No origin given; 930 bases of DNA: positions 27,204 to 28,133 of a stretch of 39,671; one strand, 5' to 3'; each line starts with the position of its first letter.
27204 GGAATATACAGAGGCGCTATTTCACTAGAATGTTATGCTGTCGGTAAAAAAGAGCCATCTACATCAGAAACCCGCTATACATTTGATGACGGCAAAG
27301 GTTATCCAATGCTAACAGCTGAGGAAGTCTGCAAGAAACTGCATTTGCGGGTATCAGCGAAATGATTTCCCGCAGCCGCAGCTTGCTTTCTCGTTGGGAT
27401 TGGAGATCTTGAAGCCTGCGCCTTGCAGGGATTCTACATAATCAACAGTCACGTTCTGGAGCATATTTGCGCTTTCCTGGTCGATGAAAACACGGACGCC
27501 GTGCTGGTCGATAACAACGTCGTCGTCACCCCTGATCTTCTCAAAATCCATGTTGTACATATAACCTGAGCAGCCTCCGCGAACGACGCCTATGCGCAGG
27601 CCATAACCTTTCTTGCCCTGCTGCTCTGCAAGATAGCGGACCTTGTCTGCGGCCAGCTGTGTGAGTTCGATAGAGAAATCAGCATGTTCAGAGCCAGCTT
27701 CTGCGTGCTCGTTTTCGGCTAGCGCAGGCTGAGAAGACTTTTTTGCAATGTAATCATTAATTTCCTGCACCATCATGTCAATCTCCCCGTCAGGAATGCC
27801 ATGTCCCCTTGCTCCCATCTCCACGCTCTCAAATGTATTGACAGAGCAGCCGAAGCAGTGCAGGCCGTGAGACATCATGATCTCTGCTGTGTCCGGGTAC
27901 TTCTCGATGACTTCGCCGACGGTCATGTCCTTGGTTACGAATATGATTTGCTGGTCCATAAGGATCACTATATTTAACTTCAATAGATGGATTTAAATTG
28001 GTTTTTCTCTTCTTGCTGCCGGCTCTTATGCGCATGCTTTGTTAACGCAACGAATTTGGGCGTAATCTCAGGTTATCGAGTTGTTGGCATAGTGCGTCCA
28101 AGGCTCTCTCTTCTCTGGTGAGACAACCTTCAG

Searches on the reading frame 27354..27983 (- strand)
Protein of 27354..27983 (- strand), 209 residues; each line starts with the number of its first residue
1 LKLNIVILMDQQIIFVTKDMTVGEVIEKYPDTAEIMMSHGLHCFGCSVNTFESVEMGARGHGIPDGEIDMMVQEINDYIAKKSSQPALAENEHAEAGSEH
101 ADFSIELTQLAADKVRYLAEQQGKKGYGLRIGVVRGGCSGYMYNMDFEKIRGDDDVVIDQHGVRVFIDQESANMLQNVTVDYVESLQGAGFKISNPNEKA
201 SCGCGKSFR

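Call 30: search_protein_families(library=pfam, proteins=[window:27354-27983:-], max_evalue=0.0001)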
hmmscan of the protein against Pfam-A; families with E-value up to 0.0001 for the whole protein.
window:27354-27983:- (209 aa): 2 families
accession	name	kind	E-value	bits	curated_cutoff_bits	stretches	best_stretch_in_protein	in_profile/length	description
PF01521.26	Fe-S_biosyn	-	2.7e-19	69.8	26.3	1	104-206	2-110/110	Iron-sulphur cluster biosynthesis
PF08984.16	DUF1858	-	2.3e-17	63.3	32.2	1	17-66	2-56/59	Domain of unknown function (DUF1858)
